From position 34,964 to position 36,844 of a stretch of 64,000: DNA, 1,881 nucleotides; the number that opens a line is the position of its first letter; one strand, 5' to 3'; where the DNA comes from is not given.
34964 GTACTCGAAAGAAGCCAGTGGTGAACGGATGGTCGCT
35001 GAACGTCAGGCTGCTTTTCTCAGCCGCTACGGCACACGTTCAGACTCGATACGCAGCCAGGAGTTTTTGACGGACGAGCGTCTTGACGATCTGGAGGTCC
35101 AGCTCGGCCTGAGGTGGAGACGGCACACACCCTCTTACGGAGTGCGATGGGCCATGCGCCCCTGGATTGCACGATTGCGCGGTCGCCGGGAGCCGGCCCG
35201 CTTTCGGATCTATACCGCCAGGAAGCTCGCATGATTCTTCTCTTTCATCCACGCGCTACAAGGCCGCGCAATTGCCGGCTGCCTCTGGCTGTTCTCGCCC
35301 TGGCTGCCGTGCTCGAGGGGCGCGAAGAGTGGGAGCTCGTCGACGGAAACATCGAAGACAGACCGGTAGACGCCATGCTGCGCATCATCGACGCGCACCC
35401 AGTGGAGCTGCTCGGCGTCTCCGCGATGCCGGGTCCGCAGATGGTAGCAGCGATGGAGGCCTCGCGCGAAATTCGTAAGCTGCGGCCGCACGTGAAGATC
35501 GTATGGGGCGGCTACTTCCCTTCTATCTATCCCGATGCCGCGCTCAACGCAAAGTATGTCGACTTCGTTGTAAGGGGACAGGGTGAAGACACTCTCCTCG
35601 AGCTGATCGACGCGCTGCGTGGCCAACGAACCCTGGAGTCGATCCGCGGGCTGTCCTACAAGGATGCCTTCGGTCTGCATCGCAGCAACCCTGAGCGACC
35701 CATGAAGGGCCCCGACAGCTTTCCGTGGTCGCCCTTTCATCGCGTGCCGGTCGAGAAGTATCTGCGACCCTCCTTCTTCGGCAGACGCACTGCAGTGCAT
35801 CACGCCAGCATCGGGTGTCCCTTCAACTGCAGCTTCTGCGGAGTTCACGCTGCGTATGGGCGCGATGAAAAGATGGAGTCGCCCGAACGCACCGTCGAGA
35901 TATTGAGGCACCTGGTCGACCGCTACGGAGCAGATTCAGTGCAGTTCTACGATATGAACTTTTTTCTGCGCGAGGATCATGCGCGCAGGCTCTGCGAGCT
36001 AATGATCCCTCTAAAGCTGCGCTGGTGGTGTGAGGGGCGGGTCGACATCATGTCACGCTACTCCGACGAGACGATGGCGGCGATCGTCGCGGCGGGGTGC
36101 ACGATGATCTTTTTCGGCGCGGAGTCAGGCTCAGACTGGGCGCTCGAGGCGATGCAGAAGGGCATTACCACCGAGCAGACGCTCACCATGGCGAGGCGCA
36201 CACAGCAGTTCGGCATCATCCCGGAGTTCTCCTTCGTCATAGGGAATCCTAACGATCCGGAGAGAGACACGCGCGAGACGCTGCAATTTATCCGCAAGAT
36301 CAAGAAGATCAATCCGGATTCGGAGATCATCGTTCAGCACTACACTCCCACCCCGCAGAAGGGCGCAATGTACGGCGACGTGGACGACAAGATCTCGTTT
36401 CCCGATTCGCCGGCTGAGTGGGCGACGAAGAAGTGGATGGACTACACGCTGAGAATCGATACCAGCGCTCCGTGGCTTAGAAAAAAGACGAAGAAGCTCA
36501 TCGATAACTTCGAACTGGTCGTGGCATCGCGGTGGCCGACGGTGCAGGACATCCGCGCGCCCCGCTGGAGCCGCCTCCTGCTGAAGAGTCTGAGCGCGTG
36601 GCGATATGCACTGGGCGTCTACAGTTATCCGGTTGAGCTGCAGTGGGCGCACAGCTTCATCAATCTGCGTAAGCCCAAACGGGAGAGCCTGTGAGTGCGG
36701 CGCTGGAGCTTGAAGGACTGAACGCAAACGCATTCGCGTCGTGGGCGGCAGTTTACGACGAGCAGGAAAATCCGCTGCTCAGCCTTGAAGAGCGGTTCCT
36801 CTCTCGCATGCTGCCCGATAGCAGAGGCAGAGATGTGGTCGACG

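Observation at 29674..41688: Eight-gene translationally coupled operon with five radical SAM enzymes (four B12-dependent), plus a convergent sulfotransferase: orphan biosynthetic system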

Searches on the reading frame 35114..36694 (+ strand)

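Call 3: search_protein_families(library=pfam, proteins=[window:35114-36694:+], max_evalue=0.01)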
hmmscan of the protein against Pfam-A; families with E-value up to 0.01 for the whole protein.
window:35114-36694:+ (526 aa): 2 families
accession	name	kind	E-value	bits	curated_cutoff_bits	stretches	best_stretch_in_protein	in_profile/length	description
PF02310.24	B12-binding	-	4.9e-18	65.5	32.1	1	57-164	14-120/121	B12 binding domain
PF04055.27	Radical_SAM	-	4.8e-15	56.6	29.5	1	234-393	6-166/166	Radical SAM superfamily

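Call 4: search_protein_families(library=ncbifam, proteins=[window:35114-36694:+], max_evalue=0.01)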
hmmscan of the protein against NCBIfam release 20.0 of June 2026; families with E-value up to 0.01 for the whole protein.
window:35114-36694:+ (526 aa): 26 families (the best 25 are shown)
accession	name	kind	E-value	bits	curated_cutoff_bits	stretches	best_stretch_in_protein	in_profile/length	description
TIGR02026.1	BchE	equivalog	3.6e-35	121.8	481.35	1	58-431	23-395/497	magnesium-protoporphyrin IX monomethyl ester anaerobic oxidative cyclase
NF050148.1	rSAM_ApyD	equivalog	2.6e-33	115.3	750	1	100-431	78-401/645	RiPP biosynthesis radical SAM protein ApyD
TIGR03471.1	HpnJ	equivalog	7.4e-30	104.2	577.6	1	73-398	47-367/472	hopanoid biosynthesis associated radical SAM protein HpnJ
TIGR03975.1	rSAM_ocin_1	subfamily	2.6e-29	102.2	281.85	1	85-421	117-458/606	RiPP maturation radical SAM C-methyltransferase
TIGR04479.1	bcpD_PhpK_rSAM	subfamily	3.8e-27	94.8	600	1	151-397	174-410/504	PhpK family radical SAM P-methyltransferase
NF038361.1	rSAM_Sden_1168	equivalog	2e-25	89.4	575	1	117-396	161-451/560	Sden_1168 family B12-binding radical SAM P-methyltransferase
TIGR04013.1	B12_SAM_MJ_1487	hypoth_equivalog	7.6e-25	87.5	251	2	113-270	56-195/382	TIGR04013 family B12-binding domain/radical SAM domain-containing protein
TIGR04014.1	B12_SAM_MJ_0865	equivalog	5.7e-23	81.4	360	1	121-396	62-336/434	methyl-coenzyme M reductase glutamine C-methyltransferase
TIGR04072.2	rSAM_ladder_B12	equivalog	2.3e-20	72.6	360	1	118-398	91-351/443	lipid biosynthesis B12-binding/radical SAM protein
TIGR04385.1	B12_rSAM_cofa1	equivalog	4.1e-20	72.4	450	1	57-402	20-370/438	B12 lower ligand biosynthesis radical SAM protein BzaD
TIGR04367.1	HpnR_B12_rSAM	equivalog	6.1e-19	67.9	650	1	59-397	26-349/490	hopanoid C-3 methylase HpnR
NF033070.1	rSAM_AprD4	equivalog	5.8e-18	65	500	1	214-414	184-382/456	AprD4 family radical SAM diol-dehydratase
NF040542.1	rSAM_RCCLKC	equivalog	8.4e-15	54.8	450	1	108-395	60-349/423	arsinothricin biosynthesis radical SAM protein ArsL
NF040546.1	rSAM_CUAEP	equivalog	3.3e-14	52.5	500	1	111-399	62-344/468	CUAEP/CCAEP-tail radical SAM (seleno)protein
NF033712.0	B12_rSAM_KedN5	subfamily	5.5e-14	51.3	700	1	91-299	57-266/624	KedN5 family methylcobalamin-dependent radical SAM C-methyltransferase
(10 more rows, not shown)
